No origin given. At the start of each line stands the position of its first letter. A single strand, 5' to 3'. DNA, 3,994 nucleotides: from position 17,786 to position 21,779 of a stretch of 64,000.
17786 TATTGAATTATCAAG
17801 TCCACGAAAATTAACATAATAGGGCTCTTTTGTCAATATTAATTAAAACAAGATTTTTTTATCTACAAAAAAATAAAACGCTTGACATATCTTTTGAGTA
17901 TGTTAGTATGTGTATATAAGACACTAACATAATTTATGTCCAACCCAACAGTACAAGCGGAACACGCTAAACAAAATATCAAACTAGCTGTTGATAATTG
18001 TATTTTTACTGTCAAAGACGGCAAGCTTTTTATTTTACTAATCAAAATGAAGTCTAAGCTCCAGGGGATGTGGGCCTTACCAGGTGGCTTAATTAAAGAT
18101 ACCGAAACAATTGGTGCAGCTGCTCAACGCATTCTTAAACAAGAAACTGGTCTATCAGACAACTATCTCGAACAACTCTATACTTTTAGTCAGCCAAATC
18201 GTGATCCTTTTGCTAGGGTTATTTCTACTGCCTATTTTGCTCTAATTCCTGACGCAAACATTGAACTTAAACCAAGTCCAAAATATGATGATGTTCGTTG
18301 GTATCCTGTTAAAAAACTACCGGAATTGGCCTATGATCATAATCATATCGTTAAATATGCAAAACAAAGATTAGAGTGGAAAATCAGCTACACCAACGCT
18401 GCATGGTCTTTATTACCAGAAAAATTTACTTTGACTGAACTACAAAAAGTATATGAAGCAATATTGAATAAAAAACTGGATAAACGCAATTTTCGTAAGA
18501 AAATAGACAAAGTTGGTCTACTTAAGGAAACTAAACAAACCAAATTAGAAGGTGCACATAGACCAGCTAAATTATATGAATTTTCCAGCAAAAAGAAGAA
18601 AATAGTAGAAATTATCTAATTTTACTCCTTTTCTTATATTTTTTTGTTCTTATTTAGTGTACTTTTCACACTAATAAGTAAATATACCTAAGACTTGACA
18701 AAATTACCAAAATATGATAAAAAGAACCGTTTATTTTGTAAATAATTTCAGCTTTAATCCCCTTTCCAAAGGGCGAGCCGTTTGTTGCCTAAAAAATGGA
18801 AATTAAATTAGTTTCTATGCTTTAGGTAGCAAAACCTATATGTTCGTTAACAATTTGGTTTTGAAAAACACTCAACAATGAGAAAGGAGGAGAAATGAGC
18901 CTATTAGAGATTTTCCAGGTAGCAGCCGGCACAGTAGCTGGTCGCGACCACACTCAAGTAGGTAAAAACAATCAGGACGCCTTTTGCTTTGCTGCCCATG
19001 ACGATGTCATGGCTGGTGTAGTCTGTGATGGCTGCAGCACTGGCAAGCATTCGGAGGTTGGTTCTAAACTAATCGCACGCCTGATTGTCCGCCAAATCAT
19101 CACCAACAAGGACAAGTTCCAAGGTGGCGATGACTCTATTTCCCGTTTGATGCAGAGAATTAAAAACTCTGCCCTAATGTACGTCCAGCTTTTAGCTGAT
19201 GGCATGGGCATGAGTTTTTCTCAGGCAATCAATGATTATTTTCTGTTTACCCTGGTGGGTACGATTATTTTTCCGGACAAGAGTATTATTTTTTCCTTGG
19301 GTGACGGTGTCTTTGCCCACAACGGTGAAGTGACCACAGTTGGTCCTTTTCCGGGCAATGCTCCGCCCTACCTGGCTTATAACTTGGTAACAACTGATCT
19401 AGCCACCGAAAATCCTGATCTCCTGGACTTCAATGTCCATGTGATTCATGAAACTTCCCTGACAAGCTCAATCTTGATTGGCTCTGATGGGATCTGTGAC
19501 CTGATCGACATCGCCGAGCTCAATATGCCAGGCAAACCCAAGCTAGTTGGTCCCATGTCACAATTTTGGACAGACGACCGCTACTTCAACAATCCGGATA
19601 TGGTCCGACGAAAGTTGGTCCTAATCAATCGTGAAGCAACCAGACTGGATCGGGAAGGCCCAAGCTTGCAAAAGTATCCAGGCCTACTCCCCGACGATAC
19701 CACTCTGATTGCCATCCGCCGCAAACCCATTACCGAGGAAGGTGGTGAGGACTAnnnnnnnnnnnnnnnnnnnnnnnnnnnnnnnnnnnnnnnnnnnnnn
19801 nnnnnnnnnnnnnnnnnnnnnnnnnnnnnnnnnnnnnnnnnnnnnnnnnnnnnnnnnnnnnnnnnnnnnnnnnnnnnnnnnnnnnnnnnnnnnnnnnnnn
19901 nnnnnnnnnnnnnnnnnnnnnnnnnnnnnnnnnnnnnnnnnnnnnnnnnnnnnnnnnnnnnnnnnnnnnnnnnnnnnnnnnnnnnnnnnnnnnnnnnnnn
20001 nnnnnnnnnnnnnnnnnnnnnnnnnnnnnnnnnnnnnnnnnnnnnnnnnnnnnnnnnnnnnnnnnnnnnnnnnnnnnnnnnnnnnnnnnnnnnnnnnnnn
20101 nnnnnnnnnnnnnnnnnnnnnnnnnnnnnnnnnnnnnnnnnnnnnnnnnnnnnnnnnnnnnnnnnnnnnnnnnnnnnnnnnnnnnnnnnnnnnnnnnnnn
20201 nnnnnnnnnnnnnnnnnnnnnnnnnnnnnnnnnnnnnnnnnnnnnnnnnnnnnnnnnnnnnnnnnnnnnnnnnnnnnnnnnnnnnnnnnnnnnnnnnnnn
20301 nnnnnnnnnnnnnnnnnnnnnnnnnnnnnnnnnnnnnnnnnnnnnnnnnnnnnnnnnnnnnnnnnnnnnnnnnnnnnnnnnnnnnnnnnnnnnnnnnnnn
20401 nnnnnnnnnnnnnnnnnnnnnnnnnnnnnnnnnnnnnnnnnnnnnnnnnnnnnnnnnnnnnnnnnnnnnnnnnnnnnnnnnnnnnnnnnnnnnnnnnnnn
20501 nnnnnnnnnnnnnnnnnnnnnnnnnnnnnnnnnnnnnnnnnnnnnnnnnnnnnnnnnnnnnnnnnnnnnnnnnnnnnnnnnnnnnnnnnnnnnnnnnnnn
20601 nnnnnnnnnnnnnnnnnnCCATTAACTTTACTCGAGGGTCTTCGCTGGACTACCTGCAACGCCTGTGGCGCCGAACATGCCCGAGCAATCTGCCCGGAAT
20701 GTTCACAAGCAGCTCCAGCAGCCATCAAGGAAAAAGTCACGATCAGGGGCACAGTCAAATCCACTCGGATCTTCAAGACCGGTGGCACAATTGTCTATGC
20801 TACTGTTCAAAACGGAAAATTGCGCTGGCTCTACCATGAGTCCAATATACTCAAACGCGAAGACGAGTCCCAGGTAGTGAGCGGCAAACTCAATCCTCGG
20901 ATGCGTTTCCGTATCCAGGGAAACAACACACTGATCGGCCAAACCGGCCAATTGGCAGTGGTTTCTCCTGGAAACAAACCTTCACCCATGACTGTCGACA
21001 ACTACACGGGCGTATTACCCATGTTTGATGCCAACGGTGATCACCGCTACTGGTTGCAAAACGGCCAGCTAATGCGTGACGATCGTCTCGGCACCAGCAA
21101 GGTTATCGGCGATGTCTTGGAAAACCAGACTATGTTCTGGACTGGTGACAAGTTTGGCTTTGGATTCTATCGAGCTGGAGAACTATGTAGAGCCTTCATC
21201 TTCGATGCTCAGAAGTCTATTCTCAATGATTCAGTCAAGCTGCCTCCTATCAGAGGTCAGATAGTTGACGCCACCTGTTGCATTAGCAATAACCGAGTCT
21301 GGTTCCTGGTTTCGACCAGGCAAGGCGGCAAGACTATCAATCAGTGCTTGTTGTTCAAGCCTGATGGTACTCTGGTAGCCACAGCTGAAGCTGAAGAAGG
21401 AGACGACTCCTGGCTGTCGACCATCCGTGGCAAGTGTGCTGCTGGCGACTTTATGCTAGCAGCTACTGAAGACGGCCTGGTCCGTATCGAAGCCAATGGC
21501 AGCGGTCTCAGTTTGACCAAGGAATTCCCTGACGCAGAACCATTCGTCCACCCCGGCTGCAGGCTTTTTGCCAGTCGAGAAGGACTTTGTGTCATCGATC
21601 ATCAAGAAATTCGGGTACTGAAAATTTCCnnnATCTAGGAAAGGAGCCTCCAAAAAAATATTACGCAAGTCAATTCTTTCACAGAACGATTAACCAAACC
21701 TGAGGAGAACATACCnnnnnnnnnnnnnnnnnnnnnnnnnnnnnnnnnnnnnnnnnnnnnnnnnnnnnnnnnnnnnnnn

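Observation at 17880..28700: GC-rich ~9.8 kb island next to an NrtR-like regulator: a PP2C/kinase/vWA triad fused to an NAD+ salvage/reconstitution gene set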

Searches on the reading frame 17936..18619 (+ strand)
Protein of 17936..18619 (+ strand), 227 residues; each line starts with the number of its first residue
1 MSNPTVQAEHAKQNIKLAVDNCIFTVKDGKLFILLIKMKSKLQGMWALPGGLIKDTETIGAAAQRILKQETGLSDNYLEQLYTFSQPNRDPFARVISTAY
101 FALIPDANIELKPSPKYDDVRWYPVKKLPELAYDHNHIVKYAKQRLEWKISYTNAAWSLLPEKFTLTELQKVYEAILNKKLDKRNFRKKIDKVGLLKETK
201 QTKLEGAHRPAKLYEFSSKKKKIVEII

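Call 4: search_protein_families(library=pfam, proteins=[window:17936-18619:+], max_evalue=0.01)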
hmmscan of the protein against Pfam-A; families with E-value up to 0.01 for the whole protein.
window:17936-18619:+ (227 aa): 4 families
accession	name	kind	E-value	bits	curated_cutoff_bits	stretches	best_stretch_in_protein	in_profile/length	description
PF21906.2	NrtR_WHD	-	3.8e-28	97.8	27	1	158-216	3-61/61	NrtR DNA-binding winged helix domain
PF00293.34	NUDIX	-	1.4e-16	61.1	21.1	1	22-137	8-129/134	NUDIX domain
PF19368.5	AraR_C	-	2.4e-13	50.6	23.8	1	152-219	1-69/82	AraR C-terminal winged HTH domain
PF14815.12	NUDIX_4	-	0.00027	21.1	35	1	28-132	9-102/113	NUDIX domain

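Call 5: search_protein_families(library=ncbifam, proteins=[window:17936-18619:+], max_evalue=0.01)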
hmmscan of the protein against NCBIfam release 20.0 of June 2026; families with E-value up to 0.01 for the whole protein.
window:17936-18619:+ (227 aa): 17 families
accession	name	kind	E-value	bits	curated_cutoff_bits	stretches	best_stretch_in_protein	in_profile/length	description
NF050029.2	TransRepNtr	equivalog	7.9e-47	159.8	400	1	16-219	21-228/245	ADPR responsive transcriptional repressor NtrR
NF003787.0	PRK05379.1-4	equivalog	5.3e-08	32.2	449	1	26-129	216-325/346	bifunctional nicotinamide-nucleotide adenylyltransferase/Nudix hydroxylase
NF003786.0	PRK05379.1-2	equivalog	1.9e-07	30.6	397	1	26-139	226-348/354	bifunctional nicotinamide-nucleotide adenylyltransferase/Nudix hydroxylase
NF003788.0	PRK05379.1-5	equivalog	3.2e-07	30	354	1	32-141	225-346/351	bifunctional nicotinamide-nucleotide adenylyltransferase/Nudix hydroxylase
NF008044.0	PRK10776.1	equivalog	1.3e-05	25.1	148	1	17-85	4-72/130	8-oxo-dGTP diphosphatase MutT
NF006530.0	PRK08999.1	equivalog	1.5e-05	24.2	245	1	21-85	10-74/315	Nudix family hydrolase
NF003791.0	PRK05379.2-3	equivalog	2.8e-05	23.5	409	1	26-107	210-296/340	bifunctional nicotinamide-nucleotide adenylyltransferase/Nudix hydroxylase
NF011963.0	PRK15434.1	subfamily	0.0003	20.5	146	1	32-83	31-83/159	GDP-mannose mannosyl hydrolase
NF052459.1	OxoGTPPhMutT1Mycb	equivalog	0.00054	19.1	475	1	46-144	31-128/292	8-oxo-(d)GTP phosphatase MutT1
NF003790.0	PRK05379.2-2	equivalog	0.00055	19.1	403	1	36-133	234-340/354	bifunctional nicotinamide mononucleotide adenylyltransferase/ADP-ribose pyrophosphatase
NF001299.0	PRK00241.1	equivalog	0.0013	18.3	158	1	23-133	139-243/263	NAD(+) diphosphatase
NF001938.0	PRK00714.1-5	equivalog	0.0019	17.5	116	0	39-75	40-76/172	RNA pyrophosphohydrolase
NF003785.0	PRK05379.1-1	equivalog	0.0021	17.3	418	1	32-81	215-264/347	bifunctional nicotinamide-nucleotide adenylyltransferase/Nudix hydroxylase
NF007834.0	PRK10546.1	equivalog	0.0063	16.3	156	0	26-74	12-60/135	pyrimidine (deoxy)nucleoside triphosphate diphosphatase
NF012016.0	PRK15472.1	equivalog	0.0066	16.1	95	0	33-74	17-61/141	nucleoside triphosphatase NudI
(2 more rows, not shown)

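Call 6: search_protein_families(library=padloc, proteins=[window:17936-18619:+], max_evalue=0.01)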
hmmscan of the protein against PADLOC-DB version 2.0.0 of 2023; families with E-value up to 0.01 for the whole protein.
window:17936-18619:+ (227 aa): 1 family
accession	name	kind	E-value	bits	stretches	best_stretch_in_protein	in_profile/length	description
PDLC04899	PDC-S07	-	2e-07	28.7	1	23-133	13-117/135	-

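Call 7: search_protein_families(library=phrogs, proteins=[window:17936-18619:+], max_evalue=0.01)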
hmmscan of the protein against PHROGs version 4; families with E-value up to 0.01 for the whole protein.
window:17936-18619:+ (227 aa): 4 families
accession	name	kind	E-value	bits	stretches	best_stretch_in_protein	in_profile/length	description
phrog_1198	-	other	4.7e-23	83.2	1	17-222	39-252/253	MutT/NUDIX hydrolase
phrog_10313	-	other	8.8e-05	23.3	1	24-151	19-145/159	nudix hydrolase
phrog_15528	-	head and packaging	0.00024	20.6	1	23-83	526-582/794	portal protein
phrog_6216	-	unknown function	0.00028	20.8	1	25-130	8-100/545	-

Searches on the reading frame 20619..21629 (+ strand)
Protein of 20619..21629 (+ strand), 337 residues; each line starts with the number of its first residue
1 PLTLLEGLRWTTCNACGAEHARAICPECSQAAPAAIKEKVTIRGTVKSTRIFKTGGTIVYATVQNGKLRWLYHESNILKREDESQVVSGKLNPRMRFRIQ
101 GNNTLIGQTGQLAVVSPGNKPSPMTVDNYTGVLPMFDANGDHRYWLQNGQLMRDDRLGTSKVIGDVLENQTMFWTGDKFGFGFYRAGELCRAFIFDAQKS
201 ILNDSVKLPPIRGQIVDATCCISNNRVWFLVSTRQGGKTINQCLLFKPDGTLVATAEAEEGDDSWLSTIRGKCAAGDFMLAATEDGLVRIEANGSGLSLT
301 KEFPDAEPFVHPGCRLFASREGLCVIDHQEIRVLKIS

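Call 56: predict_structure(alignment_id=A4)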
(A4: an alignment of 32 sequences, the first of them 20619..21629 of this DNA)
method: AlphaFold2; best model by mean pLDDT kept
length: 337 residues; sequences in the alignment: 32
mean_pLDDT: 91.3   pTM: 0.83
mean pLDDT of the five models: 91.3, 90.9, 90.7, 90.4, 88.0
residues with pLDDT >= 90: 266; 70-90: 54; 50-70: 11; < 50: 6
segments of 3 or more residues with pLDDT < 50: 31-36
pLDDT, mean of each block of 10 residues (from residue 1): 65 80 70 55 90 97 95 97 95 94 95 94 91 92 97 91 95 96 91 95 94 94 96 96 98 97 93 95 95 95 93 94 96 92
secondary structure, 60 per line:
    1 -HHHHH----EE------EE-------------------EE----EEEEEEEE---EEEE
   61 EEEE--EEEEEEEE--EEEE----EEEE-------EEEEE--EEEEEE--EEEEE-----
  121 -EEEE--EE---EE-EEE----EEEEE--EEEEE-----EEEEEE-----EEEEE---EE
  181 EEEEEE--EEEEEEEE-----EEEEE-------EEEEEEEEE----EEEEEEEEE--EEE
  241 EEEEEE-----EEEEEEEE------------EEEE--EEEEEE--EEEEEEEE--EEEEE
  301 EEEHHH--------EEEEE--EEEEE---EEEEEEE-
elements in order: H2-6 E46-53 E57-64 E67-74 E77-80 E85-88 E96-100 E103-108 E111-115 E122-125 E136-138 E143-147 E150-154 E160-165 E171-175 E179-186 E189-196 E202-206 E214-222 E227-235 E238-246 E252-259 E272-275 E278-283 E286-293 E296-303 E315-319 E322-326 E330-336

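Call 60: fold_search(model_id=the predicted structure, library=pdb)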
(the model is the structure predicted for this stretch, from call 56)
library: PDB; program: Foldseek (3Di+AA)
matches with E <= 10: 1115; with E <= 0.001: 147
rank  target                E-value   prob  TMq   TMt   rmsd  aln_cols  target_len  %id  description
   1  9dtb                  2.3e-06  1.00  0.53  0.53   6.8       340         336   10  Crystal structure of the WDR domain of WDR91 in complex with DR3460 (released 2024-10-16)
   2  9ejp                  2.4e-06  1.00  0.53  0.53   6.5       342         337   10  Crystal structure of WDR91 in complex with XS838489 (released 2025-02-26)
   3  9ejo                  3.5e-06  1.00  0.51  0.51   7.1       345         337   11  Crystal structure of WDR91 in complex with XS381295 (released 2025-02-26)
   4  8kb8_B                3.9e-06  1.00  0.53  0.53   7.1       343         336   10  Structure of the WDR91 WD40 domain complexed with Rab7 (released 2024-08-07)
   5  3eu7_A                4.3e-06  1.00  0.47  0.50   7.5       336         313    8  Crystal Structure of a PALB2 / BRCA2 complex (released 2009-07-28)
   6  9mf0_J                5.2e-06  1.00  0.43  0.45   8.8       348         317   10  Crystal structure of KRAS(GDP) bound to LZTR1(Kelch domain) (released 2025-09-10)
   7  9mf0_F                5.2e-06  1.00  0.43  0.45   8.7       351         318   10  Crystal structure of KRAS(GDP) bound to LZTR1(Kelch domain) (released 2025-09-10)
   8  6vyc_A                6.6e-06  1.00  0.52  0.52   6.9       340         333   10  Crystal structure of WD-repeat domain of human WDR91 (released 2020-03-25)
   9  8kb8_A                7.2e-06  1.00  0.48  0.48   7.9       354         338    9  Structure of the WDR91 WD40 domain complexed with Rab7 (released 2024-08-07)
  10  3o4j_D                7.6e-06  1.00  0.41  0.27   9.1       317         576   12  Structure and Catalysis of Acylaminoacyl Peptidase (released 2010-11-17)
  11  9d8p_A                9.6e-06  1.00  0.41  0.39   7.8       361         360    8  Focused map of Cryo-EM structure of Ubiquitin C-degron bound to KLHDC10-EloB/C (released 2024-11-20)
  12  9mez_J                1.1e-05  1.00  0.42  0.44   8.5       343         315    9  Crystal structure of MRAS(GDP) bound to LZTR1(Kelch domain) (released 2025-09-10)
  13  6x04_A                1.4e-05  1.00  0.44  0.41   9.1       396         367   10  Nup133 (aa55-481) from S. cerevisiae bound by VHH-SAN5 (released 2020-12-09)
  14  8t55_A                1.5e-05  1.00  0.53  0.54   6.9       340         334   11  Co-crystal structure of the WD-repeat domain of human WDR91 in complex with MR46654 (released 2023-07-05)
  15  5m11                  1.6e-05  1.00  0.26  0.14  18.7       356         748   11  Structural and functional probing of PorZ, an essential bacterial surface component of the type-IX secretion system of h (released 2016-11-09)
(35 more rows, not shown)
